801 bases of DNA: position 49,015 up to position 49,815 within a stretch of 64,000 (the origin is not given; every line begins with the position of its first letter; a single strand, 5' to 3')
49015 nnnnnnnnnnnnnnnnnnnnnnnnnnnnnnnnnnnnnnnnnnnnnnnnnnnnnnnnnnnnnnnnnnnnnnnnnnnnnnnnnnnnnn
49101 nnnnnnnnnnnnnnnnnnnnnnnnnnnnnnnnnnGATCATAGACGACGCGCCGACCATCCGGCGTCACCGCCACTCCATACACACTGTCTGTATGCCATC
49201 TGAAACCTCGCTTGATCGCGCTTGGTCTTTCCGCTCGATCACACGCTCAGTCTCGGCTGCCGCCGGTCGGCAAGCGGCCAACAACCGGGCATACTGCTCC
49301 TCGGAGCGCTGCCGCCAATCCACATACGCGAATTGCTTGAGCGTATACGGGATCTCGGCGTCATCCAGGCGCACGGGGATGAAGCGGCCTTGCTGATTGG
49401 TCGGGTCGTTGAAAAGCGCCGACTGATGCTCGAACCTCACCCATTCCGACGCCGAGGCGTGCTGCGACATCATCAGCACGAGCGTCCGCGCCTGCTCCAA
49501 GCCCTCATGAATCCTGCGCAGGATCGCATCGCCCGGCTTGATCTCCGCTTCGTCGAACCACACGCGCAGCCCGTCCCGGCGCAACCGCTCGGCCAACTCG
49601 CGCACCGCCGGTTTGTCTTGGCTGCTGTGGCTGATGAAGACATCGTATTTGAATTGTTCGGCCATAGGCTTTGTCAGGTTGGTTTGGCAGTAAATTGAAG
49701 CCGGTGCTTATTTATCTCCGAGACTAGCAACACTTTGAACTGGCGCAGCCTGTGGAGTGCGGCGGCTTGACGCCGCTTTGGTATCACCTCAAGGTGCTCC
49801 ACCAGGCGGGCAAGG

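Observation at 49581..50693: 88-bp duplicate of the TIR gene 5' end brackets a mazF/antitoxin cassette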

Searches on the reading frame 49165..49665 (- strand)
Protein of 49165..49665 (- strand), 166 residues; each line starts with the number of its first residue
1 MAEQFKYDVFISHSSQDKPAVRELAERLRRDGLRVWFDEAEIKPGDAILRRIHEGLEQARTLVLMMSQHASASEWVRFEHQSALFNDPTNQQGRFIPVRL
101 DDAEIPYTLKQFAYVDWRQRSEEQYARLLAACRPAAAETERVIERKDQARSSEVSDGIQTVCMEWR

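Call 6: search_protein_families(library=pfam, proteins=[window:49165-49665:-], max_evalue=0.01)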
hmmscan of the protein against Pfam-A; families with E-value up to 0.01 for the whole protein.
window:49165-49665:- (166 aa): 4 families
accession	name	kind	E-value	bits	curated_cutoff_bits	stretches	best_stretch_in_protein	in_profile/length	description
PF13676.11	TIR_2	-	1.8e-31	109.6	28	1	9-129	1-122/122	TIR domain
PF01582.25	TIR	-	6e-11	42.9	21.3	1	6-100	1-96/179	TIR domain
PF08937.16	ThsB_TIR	-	3.2e-07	31.1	21.2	1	10-102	1-97/100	Thoeris protein ThsB, TIR-like domain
PF10137.14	CAP12-PCTIR_TIR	-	0.009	16.5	24.7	0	9-68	2-61/119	CAP12/Pycsar effector protein, TIR domain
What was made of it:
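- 49141..49665 (-): TIR gene (ORF 49165-49665, 166 aa), the frameshifted and truncated 5' part of a TIR-WD40 gene. A WD40 relic, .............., lies in another frame at ~49141-49183. Pfam TIR_2 (call 6).
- Checked: The repeat covers positions -6 to +85 of the minus-strand TIR gene 49165-49665 (PF13676, E = 1.8e-31, call 6).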

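Call 12: find_encoding_contigs(protein=window:49165-49665:-, flank=10000, max_places=10)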
Protein window:49165-49665:- (166 aa): no gene with exactly this product is on record in the collection.

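Call 14: find_homologous_proteins(query=window:49165-49665:-, max_evalue=1e-10)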
Query window:49165-49665:- (166 aa): 148 proteins with E <= 1e-10 among 523 candidates; the best 120 are listed.
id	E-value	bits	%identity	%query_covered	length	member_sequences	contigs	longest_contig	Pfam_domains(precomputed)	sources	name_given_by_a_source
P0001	8.6e-105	365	100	100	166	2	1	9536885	PF01582.26,PF13676.12,PF08937.17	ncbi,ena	-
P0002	6.3e-72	258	77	96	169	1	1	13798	PF01582.26,PF13676.12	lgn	-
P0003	1.5e-66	241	79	89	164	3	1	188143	PF01582.26,PF13676.12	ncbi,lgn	-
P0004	1.6e-66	241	82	82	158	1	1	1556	PF01582.26,PF13676.12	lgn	-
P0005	5.2e-65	236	82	80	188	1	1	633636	PF01582.26,PF23381.2,PF13676.12,PF00400.39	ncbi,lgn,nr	ncbi:MAG: TIR domain-containing protein [Acidobacteria bacterium]|nr:TIR domain-containing protein [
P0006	1.1e-62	228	70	95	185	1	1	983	PF01582.26,PF23381.2,PF13676.12,PF00400.39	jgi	jgi:hypothetical protein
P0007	2.2e-62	227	73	88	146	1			PF01582.26,PF08357.17,PF13676.12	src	-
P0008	1.7e-60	221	74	84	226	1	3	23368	PF01582.26,PF13676.12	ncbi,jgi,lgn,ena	-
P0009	4.9e-60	220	67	95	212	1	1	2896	PF01582.26,PF25174.2,PF23381.2,PF20426.5,PF25173.2,PF25175.2,PF24817.2,PF13676.12,PF00400.39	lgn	-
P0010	1.5e-59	218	63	96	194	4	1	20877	PF01582.26,PF13676.12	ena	-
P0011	2.8e-59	217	62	100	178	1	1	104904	PF01582.26,PF13676.12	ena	-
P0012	3.5e-59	217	74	78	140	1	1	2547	PF01582.26,PF13676.12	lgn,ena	-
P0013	9.7e-59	216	84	72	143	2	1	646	PF01582.26,PF13676.12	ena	-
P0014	1.7e-58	215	63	93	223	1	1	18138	PF01582.26,PF23381.2,PF13676.12,PF00400.39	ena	-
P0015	2.3e-58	214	64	93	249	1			PF25168.2,PF24105.2,PF24805.2,PF25048.2,PF24817.2,PF20426.5,PF25460.2,PF00400.39,PF25178.1,PF25174.2,PF24814.2,PF23381.2,PF25173.2,PF25175.2,PF13676.12,PF24796.2,PF24780.2,PF23761.2,PF01582.26,PF25172.2,PF24782.3,PF25391.2,PF23869.2,PF24807.2,PF25047.1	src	-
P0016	2.3e-58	214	70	86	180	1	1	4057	PF01582.26,PF13676.12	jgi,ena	-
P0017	4.4e-58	214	65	93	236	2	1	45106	PF25168.2,PF24105.2,PF24805.2,PF25048.2,PF24017.3,PF23760.2,PF24817.2,PF23393.3,PF20426.5,PF25460.2,PF00400.39,PF23414.2,PF25178.1,PF25174.2,PF24814.2,PF23381.2,PF25173.2,PF25175.2,PF13676.12,PF24796.2,PF01582.26,PF25172.2,PF24782.3,PF25391.2,PF23869.2,PF24807.2,PF25047.1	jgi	jgi:hypothetical protein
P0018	5.6e-58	213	73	82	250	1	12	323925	PF25168.2,PF23586.3,PF24105.2,PF24805.2,PF25048.2,PF24017.3,PF24817.2,PF20426.5,PF25460.2,PF00400.39,PF23414.2,PF08937.17,PF25178.1,PF25174.2,PF24814.2,PF23381.2,PF25173.2,PF25175.2,PF13676.12,PF24796.2,PF01582.26,PF25172.2,PF24782.3,PF25391.2,PF24807.2,PF25047.1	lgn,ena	-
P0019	6.1e-58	213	66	88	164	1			PF01582.26,PF13676.12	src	-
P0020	2.4e-57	211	69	83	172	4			PF01582.26,PF13676.12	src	-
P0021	7.5e-57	210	62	93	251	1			PF25168.2,PF24105.2,PF24805.2,PF24017.3,PF23760.2,PF24817.2,PF23393.3,PF20426.5,PF25460.2,PF00400.39,PF23414.2,PF25178.1,PF25174.2,PF24814.2,PF23381.2,PF25173.2,PF25175.2,PF13676.12,PF24796.2,PF01582.26,PF25172.2,PF24782.3,PF25391.2,PF23869.2,PF24807.2,PF25047.1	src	-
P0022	9.2e-57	209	68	83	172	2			PF01582.26,PF13676.12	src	-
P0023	1.1e-56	209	62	95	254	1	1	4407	PF25168.2,PF24105.2,PF24805.2,PF24017.3,PF24817.2,PF23393.3,PF20426.5,PF25460.2,PF00400.39,PF23414.2,PF25178.1,PF25174.2,PF24814.2,PF23381.2,PF25173.2,PF25175.2,PF13676.12,PF24796.2,PF23409.2,PF01582.26,PF25172.2,PF24782.3,PF25391.2,PF23869.2,PF24807.2,PF25047.1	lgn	-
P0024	1.2e-56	209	83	70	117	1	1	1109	PF01582.26,PF13676.12,PF08937.17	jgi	jgi:hypothetical protein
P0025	1.3e-56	209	64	92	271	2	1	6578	PF25168.2,PF24105.2,PF24805.2,PF24017.3,PF23342.2,PF24817.2,PF23393.3,PF20426.5,PF25460.2,PF00400.39,PF23414.2,PF25178.1,PF25174.2,PF24814.2,PF23381.2,PF25173.2,PF25175.2,PF13676.12,PF24796.2,PF23409.2,PF23761.2,PF01582.26,PF25172.2,PF24782.3,PF25391.2,PF23869.2,PF24807.2,PF25047.1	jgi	jgi:TIR domain/WD domain, G-beta repeat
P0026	4.3e-56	207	72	81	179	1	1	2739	PF01582.26,PF13676.12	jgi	jgi:TIR domain-containing protein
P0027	4.5e-56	207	65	86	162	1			PF01582.26,PF13676.12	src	-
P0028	5.0e-56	207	62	93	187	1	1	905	PF01582.26,PF13676.12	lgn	-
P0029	6.5e-56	206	61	93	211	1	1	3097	PF01582.26,PF13676.12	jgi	jgi:hypothetical protein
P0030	7.8e-56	206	69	81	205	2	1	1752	PF01582.26,PF13676.12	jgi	jgi:hypothetical protein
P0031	1.1e-55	206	66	86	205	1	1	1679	PF01582.26,PF13676.12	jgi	jgi:hypothetical protein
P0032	1.3e-55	206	61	99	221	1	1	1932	PF01582.26,PF25047.1,PF13676.12,PF00400.39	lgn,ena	-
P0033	1.7e-55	205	62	95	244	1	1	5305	PF25178.1,PF25168.2,PF25174.2,PF24814.2,PF24105.2,PF24805.2,PF23381.2,PF24017.3,PF25173.2,PF25175.2,PF24817.2,PF13676.12,PF01582.26,PF25172.2,PF25391.2,PF24807.2,PF25047.1,PF00400.39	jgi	jgi:hypothetical protein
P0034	2.8e-55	204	67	81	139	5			PF01582.26,PF13676.12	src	-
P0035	1.4e-54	202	74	78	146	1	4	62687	PF01582.26,PF13676.12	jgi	jgi:hypothetical protein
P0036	1.5e-54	202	62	95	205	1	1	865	PF25174.2,PF24814.2,PF24105.2,PF24805.2,PF23381.2,PF25173.2,PF25175.2,PF24817.2,PF13676.12,PF01582.26,PF25172.2,PF25391.2,PF24807.2,PF00400.39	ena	-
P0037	6.5e-54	200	57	98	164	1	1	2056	PF01582.26,PF13676.12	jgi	jgi:TIR domain-containing protein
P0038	8.1e-54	200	68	86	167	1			PF01582.26,PF08357.17,PF13676.12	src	-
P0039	8.8e-54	200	63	94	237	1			PF25168.2,PF24105.2,PF24805.2,PF25048.2,PF24017.3,PF23760.2,PF24817.2,PF23393.3,PF20426.5,PF25460.2,PF00400.39,PF23414.2,PF25174.2,PF24814.2,PF23381.2,PF25173.2,PF25175.2,PF13676.12,PF24796.2,PF24780.2,PF23409.2,PF01582.26,PF25172.2,PF24782.3,PF25391.2,PF23869.2,PF24807.2,PF25047.1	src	-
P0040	1.3e-53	199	62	92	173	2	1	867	PF01582.26,PF13676.12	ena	-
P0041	1.9e-53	198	62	95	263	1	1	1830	PF25168.2,PF23586.3,PF24105.2,PF24805.2,PF25048.2,PF24017.3,PF24817.2,PF25499.3,PF23393.3,PF20426.5,PF00400.39,PF23414.2,PF25178.1,PF25174.2,PF24814.2,PF23381.2,PF25173.2,PF25171.2,PF25175.2,PF13676.12,PF24796.2,PF24780.2,PF25172.2,PF24782.3,PF25391.2,PF23869.2,PF24807.2,PF25047.1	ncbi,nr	ncbi:MAG: TIR domain-containing protein, partial [bacterium]|nr:TIR domain-containing protein [bacte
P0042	2.6e-53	198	61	90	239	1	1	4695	PF01582.26,PF13676.12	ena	-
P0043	2.7e-53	198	62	93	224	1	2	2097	PF25174.2,PF24814.2,PF24105.2,PF24805.2,PF23381.2,PF25173.2,PF25175.2,PF24817.2,PF13676.12,PF01582.26,PF25172.2,PF25391.2,PF24807.2,PF00400.39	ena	-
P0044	4.0e-53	197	67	83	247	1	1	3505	PF25168.2,PF25174.2,PF24814.2,PF24105.2,PF24805.2,PF23381.2,PF25173.2,PF25175.2,PF24817.2,PF13676.12,PF01582.26,PF25172.2,PF24782.3,PF25391.2,PF23869.2,PF24807.2,PF00400.39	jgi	-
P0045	4.9e-53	197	82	70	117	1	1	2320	PF01582.26,PF13676.12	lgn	-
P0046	5.1e-53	197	65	81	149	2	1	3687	PF01582.26,PF13676.12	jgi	jgi:hypothetical protein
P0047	1.6e-52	195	60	93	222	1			PF25178.1,PF25168.2,PF25174.2,PF24814.2,PF24105.2,PF24805.2,PF23381.2,PF25173.2,PF25175.2,PF24817.2,PF13676.12,PF01582.26,PF25172.2,PF24782.3,PF25391.2,PF23869.2,PF24807.2,PF25047.1,PF00400.39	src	-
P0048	1.9e-52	195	62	89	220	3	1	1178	PF25168.2,PF25174.2,PF24814.2,PF24105.2,PF24805.2,PF23381.2,PF24017.3,PF25173.2,PF25175.2,PF24817.2,PF13676.12,PF01582.26,PF25172.2,PF24782.3,PF20426.5,PF25391.2,PF23869.2,PF24807.2,PF25047.1,PF00400.39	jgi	-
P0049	2.4e-52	195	67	78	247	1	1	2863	PF01582.26,PF25174.2,PF23381.2,PF25173.2,PF25175.2,PF13676.12,PF00400.39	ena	-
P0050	2.8e-52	195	57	99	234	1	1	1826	PF01582.26,PF13676.12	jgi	jgi:TIR domain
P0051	4.4e-52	194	61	87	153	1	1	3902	PF01582.26,PF13676.12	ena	-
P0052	5.9e-52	194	57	99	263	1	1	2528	PF01582.26,PF13676.12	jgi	jgi:TIR domain.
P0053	8.7e-52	193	66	83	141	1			PF01582.26,PF13676.12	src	-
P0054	1.6e-51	192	59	95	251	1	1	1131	PF25168.2,PF25174.2,PF24814.2,PF24105.2,PF24805.2,PF23381.2,PF23342.2,PF25173.2,PF25175.2,PF24817.2,PF13676.12,PF01582.26,PF25172.2,PF23869.2,PF24807.2,PF00400.39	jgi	-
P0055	3.8e-51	191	67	83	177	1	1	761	PF01582.26,PF13676.12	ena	-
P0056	5.8e-51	190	69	78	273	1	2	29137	PF01582.26,PF13676.12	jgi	-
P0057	1.0e-50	190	65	81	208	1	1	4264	PF01582.26,PF13676.12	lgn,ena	-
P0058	1.6e-50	189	68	75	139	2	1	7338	PF01582.26,PF13676.12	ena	-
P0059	4.2e-50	188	76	75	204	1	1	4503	PF25174.2,PF24814.2,PF24105.2,PF24805.2,PF23381.2,PF25173.2,PF25175.2,PF24817.2,PF13676.12,PF25172.2,PF25391.2,PF24807.2,PF00400.39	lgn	-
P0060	1.6e-49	186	73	72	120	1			PF01582.26,PF13676.12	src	-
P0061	2.1e-49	185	64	83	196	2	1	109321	PF01582.26,PF13676.12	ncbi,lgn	-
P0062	2.1e-49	185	64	81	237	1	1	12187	PF25174.2,PF24814.2,PF24105.2,PF24805.2,PF23381.2,PF25173.2,PF25175.2,PF24817.2,PF13676.12,PF01582.26,PF25172.2,PF24782.3,PF25391.2,PF25047.1,PF00400.39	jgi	jgi:WD40 repeat protein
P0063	2.8e-49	185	58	88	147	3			PF01582.26,PF13676.12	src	-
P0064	3.8e-49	184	67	78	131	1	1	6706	PF01582.26,PF13676.12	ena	-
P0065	7.1e-49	184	71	77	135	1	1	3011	PF01582.26,PF13676.12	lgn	-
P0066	7.3e-49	184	81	65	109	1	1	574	PF01582.26,PF13676.12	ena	-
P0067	1.2e-48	183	67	77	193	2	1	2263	PF01582.26,PF13676.12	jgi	-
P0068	1.8e-48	182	61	84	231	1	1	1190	PF25168.2,PF24105.2,PF24805.2,PF25048.2,PF24817.2,PF20426.5,PF00400.39,PF23414.2,PF25178.1,PF25174.2,PF24814.2,PF23381.2,PF25173.2,PF25175.2,PF13676.12,PF24796.2,PF24780.2,PF01582.26,PF25172.2,PF24782.3,PF25391.2,PF23869.2,PF24807.2,PF25047.1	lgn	-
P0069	2.9e-48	182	74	71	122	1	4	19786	PF01582.26,PF13676.12,PF08937.17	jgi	jgi:hypothetical protein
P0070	5.9e-48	181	63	83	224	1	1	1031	PF25168.2,PF24105.2,PF24805.2,PF25048.2,PF24017.3,PF24817.2,PF25499.3,PF23798.2,PF23393.3,PF20426.5,PF25460.2,PF00400.39,PF23414.2,PF25178.1,PF25174.2,PF24814.2,PF23381.2,PF25173.2,PF25175.2,PF13676.12,PF24796.2,PF24780.2,PF23409.2,PF01582.26,PF25172.2,PF24782.3,PF25391.2,PF23869.2,PF24807.2,PF25047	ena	-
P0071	8.7e-48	180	59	83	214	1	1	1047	PF01582.26,PF13676.12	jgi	jgi:hypothetical protein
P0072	1.4e-47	179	75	70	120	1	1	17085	PF01582.26,PF13676.12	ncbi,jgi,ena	-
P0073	1.6e-47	179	62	81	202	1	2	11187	PF01582.26,PF13676.12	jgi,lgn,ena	jgi:hypothetical protein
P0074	3.1e-47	178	63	80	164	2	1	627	PF01582.26,PF13676.12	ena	-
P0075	3.2e-47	178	61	80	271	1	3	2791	PF01582.26,PF13676.12,PF00072.31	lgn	-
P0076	4.8e-47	178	62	80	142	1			PF01582.26,PF13676.12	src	-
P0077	5.1e-47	178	55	95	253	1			PF25174.2,PF24814.2,PF23381.2,PF25173.2,PF25175.2,PF24817.2,PF13676.12,PF01582.26,PF25172.2,PF24807.2,PF25047.1,PF00400.39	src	-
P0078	7.8e-47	177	67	76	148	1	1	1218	PF01582.26,PF13676.12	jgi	-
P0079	8.3e-47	177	65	80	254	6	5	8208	PF13676.12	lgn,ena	-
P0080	9.1e-47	177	65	80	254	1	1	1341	PF01582.26,PF13676.12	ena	-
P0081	1.4e-46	176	72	70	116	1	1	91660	PF01582.26,PF13676.12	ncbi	-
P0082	2.7e-46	175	63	78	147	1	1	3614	PF01582.26,PF13676.12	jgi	jgi:hypothetical protein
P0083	3.1e-46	175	61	81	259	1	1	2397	PF25178.1,PF25168.2,PF23410.5,PF25174.2,PF24814.2,PF24105.2,PF24805.2,PF23381.2,PF24017.3,PF25173.2,PF25175.2,PF24817.2,PF13676.12,PF24796.2,PF01582.26,PF25172.2,PF24782.3,PF25391.2,PF24807.2,PF25047.1,PF00400.39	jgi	jgi:WD40 repeat protein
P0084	9.6e-46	173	57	88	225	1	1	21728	PF01582.26,PF25174.2,PF25172.2,PF24814.2,PF23381.2,PF25173.2,PF25175.2,PF24817.2,PF13676.12,PF00400.39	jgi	jgi:hypothetical protein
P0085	1.8e-44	169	59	84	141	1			PF01582.26,PF13676.12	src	-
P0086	1.1e-43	167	54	83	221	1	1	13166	PF01582.26,PF23381.2,PF25173.2,PF25175.2,PF13676.12,PF00400.39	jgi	jgi:hypothetical protein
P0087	1.2e-43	167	55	95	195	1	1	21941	PF13676.12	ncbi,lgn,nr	ncbi:MAG: toll/interleukin-1 receptor domain-containing protein [Acidobacteria bacterium]|nr:toll/in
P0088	2.2e-42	162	58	82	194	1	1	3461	PF01582.26,PF13676.12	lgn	-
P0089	2.6e-42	162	56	84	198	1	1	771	PF01582.26,PF13676.12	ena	-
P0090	3.0e-42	162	58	78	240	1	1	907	PF01582.26,PF25174.2,PF23381.2,PF25173.2,PF25175.2,PF13676.12,PF00400.39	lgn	-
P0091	4.4e-42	162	60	78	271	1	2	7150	PF01582.26,PF13676.12,PF00072.31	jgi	jgi:CheY-like chemotaxis protein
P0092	5.4e-42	161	56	81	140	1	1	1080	PF01582.26,PF13676.12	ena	-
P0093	6.2e-42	161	77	60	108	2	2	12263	PF01582.26,PF13676.12,PF08937.17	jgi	jgi:hypothetical protein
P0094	1.1e-41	160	60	80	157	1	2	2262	PF13676.12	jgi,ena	-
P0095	1.3e-41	160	55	83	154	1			PF01582.26,PF13676.12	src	-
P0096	1.6e-41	160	65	72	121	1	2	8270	PF01582.26,PF13676.12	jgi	-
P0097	1.7e-41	160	62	72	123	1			PF01582.26,PF13676.12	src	-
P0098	1.8e-41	160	56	87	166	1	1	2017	PF13676.12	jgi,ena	-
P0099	2.2e-41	159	56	80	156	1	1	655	PF01582.26,PF13676.12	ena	-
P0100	2.3e-41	159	74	61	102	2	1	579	PF01582.26,PF13676.12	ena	-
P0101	2.8e-41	159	66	70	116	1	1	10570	PF01582.26,PF13676.12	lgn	-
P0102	3.6e-41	159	74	60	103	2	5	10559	PF01582.26,PF13676.12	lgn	-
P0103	1.4e-40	157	64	71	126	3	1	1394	PF01582.26,PF13676.12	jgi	jgi:TIR domain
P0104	2.2e-39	153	61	81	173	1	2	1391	PF13676.12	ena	-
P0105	5.8e-39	151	53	83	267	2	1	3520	PF01582.26,PF25174.2,PF23381.2,PF25173.2,PF25175.2,PF13676.12,PF00400.39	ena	-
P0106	1.2e-38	150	56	81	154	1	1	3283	PF13676.12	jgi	jgi:TIR domain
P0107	1.8e-38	150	52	84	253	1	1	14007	PF01582.26,PF13676.12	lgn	-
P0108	2.5e-38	149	65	67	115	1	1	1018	PF01582.26,PF13676.12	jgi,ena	-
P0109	4.2e-38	149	56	78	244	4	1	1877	PF01582.26,PF13676.12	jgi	jgi:hypothetical protein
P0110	8.0e-38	148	56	72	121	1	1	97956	PF01582.26,PF13676.12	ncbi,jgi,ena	-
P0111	9.8e-38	147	46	99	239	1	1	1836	PF01582.26,PF13676.12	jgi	jgi:hypothetical protein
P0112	1.7e-37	147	57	70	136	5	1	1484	PF01582.26,PF13676.12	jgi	jgi:hypothetical protein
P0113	4.3e-37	145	55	80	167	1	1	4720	PF13676.12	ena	-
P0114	6.9e-37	145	65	66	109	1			PF01582.26,PF13676.12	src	-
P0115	8.1e-37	144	59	70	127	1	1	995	PF01582.26,PF13676.12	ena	-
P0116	8.3e-37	144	63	70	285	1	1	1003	PF25168.2,PF24105.2,PF24805.2,PF25048.2,PF24817.2,PF23393.3,PF20426.5,PF25460.2,PF00400.39,PF23414.2,PF25178.1,PF25174.2,PF24814.2,PF23381.2,PF25173.2,PF25171.2,PF12894.14,PF25175.2,PF13676.12,PF24796.2,PF24780.2,PF25172.2,PF24782.3,PF25391.2,PF23869.2,PF24807.2,PF25047.1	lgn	-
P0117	1.6e-36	143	64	66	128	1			PF01582.26,PF13676.12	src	-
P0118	1.8e-36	143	71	60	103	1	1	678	PF01582.26,PF13676.12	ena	-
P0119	5.1e-36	142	56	72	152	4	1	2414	PF01582.26,PF13676.12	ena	-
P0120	1.5e-35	140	56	70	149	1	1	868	PF01582.26,PF13676.12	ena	-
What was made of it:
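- The TIR protein is recorded on a 9.5-Mb contig (call 14).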

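Call 15: find_encoding_contigs(protein=P0005, flank=8000, max_places=4)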
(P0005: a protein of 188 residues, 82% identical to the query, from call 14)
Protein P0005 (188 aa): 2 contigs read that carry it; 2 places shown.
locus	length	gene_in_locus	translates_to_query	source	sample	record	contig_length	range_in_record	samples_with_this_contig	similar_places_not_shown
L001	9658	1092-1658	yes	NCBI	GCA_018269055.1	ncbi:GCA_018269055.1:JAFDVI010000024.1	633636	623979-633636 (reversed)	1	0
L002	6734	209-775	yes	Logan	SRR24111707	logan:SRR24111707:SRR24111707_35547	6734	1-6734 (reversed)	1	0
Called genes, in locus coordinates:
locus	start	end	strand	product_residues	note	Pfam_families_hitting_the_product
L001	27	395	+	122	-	-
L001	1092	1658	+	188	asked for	PF01582:TIR, PF13676:TIR_2, PF23381:Beta-prop_IFT122_1st (weak), PF00400:WD40 (weak)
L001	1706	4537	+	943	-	PF00400:WD40, PF23381:Beta-prop_IFT122_1st, PF23414:Beta-prop_EML_2, PF24017:Beta-prop_SCAP, PF24105:Beta-prop_CAF1B_HIR1, PF24782:WD40_MABP1-WDR62_2nd, PF24796:WDR55, PF24805:EIF3I, +64 more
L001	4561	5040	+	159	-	-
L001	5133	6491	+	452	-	PF02321:OEP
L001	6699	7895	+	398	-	PF00394:Cu-oxidase (faint), PF07732:Cu-oxidase_3, PF07731:Cu-oxidase_2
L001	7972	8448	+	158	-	-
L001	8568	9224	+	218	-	PF01209:Ubie_methyltran, PF00891:Methyltransf_2 (faint), PF13489:Methyltransf_23, PF05175:MTS, PF13847:Methyltransf_31, PF08241:Methyltransf_11, PF08242:Methyltransf_12, PF13649:Methyltransf_25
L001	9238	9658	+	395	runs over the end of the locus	-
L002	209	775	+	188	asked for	PF01582:TIR, PF13676:TIR_2, PF23381:Beta-prop_IFT122_1st (weak), PF00400:WD40 (weak)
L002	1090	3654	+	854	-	PF00400:WD40, PF23381:Beta-prop_IFT122_1st, PF23409:Beta-prop_EML, PF23414:Beta-prop_EML_2, PF24017:Beta-prop_SCAP, PF24105:Beta-prop_CAF1B_HIR1, PF24782:WD40_MABP1-WDR62_2nd, PF24796:WDR55, +37 more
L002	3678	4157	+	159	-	-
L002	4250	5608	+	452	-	PF02321:OEP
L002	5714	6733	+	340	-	?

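Call 16: find_encoding_contigs(protein=P0003, flank=8000, max_places=4)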
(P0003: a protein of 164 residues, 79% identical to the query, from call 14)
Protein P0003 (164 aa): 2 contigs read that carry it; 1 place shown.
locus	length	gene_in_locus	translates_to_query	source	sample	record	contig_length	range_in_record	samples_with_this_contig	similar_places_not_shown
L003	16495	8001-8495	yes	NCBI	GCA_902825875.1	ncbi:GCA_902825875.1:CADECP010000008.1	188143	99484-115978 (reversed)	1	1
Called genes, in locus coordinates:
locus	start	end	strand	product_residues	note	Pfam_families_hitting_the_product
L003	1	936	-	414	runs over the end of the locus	PF00144:Beta-lactamase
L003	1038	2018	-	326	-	PF03372:Exo_endo_phos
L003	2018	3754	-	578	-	PF03023:MurJ, PF13440:Polysacc_synt_3 (weak), PF01554:MatE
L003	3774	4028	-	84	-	PF21716:dnstrm_HI1420 (weak)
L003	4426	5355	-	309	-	PF02729:OTCace_N, PF00185:OTCace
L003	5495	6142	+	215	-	PF02698:DUF218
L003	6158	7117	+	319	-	PF04794:YdjC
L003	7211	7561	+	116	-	PF18929:DUF5678 (faint)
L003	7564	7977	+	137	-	-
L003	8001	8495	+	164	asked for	PF01582:TIR (weak), PF13676:TIR_2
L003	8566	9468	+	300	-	-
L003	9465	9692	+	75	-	PF20293:MC6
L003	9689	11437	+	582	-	PF20275:CTD10, PF10088:DUF2326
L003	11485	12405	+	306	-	PF14280:DUF4365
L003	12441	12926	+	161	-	-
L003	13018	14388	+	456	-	PF02321:OEP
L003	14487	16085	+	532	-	PF07732:Cu-oxidase_3, PF00394:Cu-oxidase (weak), PF07731:Cu-oxidase_2, PF19335:HMBD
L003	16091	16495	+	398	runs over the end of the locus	PF13088:BNR_2 (weak)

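Call 17: find_encoding_contigs(protein=P0002, flank=8000, max_places=4)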
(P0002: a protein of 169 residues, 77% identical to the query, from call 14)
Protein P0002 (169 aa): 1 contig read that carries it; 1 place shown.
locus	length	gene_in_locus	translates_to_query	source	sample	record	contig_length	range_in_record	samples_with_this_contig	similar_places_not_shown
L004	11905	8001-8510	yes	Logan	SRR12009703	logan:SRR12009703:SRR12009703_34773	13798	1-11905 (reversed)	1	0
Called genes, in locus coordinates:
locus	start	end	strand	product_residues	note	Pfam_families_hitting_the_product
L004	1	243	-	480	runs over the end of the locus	PF01425:Amidase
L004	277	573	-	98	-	PF02686:GatC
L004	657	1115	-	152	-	PF05258:DciA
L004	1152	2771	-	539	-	PF22113:Mtrc-MtrF_II-IV_dom (faint), PF13435:Cytochrome_C554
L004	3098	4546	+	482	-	PF01743:PolyA_pol, PF12627:PolyA_pol_RNAbd (weak), PF01966:HD (weak)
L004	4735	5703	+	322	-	PF04794:YdjC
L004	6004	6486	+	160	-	PF11188:DUF2975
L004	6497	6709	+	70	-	PF13443:HTH_26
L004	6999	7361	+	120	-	PF01582:TIR, PF08937:ThsB_TIR (weak), PF13676:TIR_2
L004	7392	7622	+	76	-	-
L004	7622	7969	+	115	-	PF02452:PemK_toxin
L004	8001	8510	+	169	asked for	PF01582:TIR, PF13676:TIR_2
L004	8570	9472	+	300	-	-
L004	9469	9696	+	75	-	PF20293:MC6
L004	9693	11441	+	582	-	PF20275:CTD10 (weak), PF10088:DUF2326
